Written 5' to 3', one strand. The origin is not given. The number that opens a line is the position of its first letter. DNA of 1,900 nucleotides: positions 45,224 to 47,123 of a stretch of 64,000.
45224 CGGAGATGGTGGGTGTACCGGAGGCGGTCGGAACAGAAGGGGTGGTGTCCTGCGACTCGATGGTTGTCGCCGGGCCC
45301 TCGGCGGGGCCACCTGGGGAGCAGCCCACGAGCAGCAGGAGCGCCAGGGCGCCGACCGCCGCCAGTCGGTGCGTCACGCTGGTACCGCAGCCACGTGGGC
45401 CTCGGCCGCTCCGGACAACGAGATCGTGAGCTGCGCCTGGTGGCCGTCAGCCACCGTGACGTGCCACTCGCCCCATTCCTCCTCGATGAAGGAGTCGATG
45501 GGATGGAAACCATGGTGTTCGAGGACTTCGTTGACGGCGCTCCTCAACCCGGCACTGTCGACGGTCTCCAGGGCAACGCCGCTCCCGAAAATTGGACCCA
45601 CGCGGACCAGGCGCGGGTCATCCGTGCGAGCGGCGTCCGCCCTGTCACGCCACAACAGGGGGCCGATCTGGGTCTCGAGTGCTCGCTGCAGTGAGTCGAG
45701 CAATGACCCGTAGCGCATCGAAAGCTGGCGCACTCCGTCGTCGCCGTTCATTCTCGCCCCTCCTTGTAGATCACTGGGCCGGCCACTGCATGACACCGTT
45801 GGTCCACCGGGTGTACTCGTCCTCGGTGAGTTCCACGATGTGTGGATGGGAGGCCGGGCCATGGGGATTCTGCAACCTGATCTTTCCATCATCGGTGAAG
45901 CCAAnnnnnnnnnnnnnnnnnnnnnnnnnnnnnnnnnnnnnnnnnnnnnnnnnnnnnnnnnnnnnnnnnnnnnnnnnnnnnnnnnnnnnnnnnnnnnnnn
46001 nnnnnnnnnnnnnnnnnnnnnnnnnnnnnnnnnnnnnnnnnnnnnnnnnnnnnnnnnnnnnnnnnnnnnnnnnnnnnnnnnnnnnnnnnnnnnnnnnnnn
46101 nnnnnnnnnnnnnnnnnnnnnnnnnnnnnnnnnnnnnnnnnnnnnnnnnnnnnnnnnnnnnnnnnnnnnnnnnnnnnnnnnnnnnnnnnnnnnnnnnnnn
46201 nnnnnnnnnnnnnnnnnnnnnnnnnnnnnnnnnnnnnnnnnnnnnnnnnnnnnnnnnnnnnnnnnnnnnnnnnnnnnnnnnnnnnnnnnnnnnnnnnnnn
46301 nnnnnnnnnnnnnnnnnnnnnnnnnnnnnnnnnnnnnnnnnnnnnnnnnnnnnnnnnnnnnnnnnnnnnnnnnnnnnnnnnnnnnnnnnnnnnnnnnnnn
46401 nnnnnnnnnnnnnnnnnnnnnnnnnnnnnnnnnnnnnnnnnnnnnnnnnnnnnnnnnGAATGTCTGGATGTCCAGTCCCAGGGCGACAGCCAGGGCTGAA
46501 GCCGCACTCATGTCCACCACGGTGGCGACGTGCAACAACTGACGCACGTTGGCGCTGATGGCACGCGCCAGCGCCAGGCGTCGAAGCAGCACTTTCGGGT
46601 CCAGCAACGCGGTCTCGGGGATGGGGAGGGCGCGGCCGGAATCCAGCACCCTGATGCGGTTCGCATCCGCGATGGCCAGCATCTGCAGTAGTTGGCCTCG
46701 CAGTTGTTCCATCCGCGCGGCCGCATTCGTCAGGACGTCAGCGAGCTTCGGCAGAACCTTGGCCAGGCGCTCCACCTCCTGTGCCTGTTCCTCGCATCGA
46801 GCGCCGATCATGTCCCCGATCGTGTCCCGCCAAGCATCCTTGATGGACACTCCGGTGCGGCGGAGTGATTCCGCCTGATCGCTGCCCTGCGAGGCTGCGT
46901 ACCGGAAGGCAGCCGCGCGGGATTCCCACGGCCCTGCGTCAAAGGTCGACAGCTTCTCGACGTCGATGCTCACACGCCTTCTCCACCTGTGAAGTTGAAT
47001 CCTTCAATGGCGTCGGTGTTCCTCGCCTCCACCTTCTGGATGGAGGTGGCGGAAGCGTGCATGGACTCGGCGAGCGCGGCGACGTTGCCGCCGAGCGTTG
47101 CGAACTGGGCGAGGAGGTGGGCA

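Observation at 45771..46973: Calpain (peptidase C2)-type catalytic triad motifs in an actinobacterial protein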

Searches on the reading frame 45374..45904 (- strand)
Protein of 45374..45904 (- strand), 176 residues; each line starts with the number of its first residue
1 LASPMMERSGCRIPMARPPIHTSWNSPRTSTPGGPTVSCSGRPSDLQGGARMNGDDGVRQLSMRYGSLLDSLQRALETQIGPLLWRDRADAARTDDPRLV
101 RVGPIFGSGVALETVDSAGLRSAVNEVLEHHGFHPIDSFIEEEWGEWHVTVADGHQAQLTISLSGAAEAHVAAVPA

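Call 3: search_protein_families(library=pfam, proteins=[window:45374-45904:-], max_evalue=1)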
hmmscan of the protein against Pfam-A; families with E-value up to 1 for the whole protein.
window:45374-45904:- (176 aa): 0 families

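Call 4: search_protein_families(library=ncbifam, proteins=[window:45374-45904:-], max_evalue=1)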
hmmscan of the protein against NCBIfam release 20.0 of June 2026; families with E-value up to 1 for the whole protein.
window:45374-45904:- (176 aa): 0 families

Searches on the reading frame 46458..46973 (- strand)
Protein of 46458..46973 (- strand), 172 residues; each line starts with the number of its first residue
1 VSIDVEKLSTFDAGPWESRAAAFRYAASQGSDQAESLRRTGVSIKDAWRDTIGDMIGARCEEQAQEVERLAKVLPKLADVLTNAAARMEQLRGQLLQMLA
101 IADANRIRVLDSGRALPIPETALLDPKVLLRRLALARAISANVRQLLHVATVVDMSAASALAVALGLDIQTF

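Call 61: find_homologous_proteins(query=A7, max_evalue=0.001)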
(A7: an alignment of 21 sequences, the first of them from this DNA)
Query A7 (21 sequences) (172 aa, profile of the alignment): 1 proteins with E <= 0.001 among 8000 candidates.
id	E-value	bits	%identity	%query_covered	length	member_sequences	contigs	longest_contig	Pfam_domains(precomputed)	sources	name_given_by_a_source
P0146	8.5e-32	128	26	54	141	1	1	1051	-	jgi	jgi:hypothetical protein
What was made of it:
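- No member of this N-terminal type was found with another payload, but the search for one failed (call 61).
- Tried and rejected: It returned one fragment only (call 61), so the polymorphism of the toxin end could not be tested.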
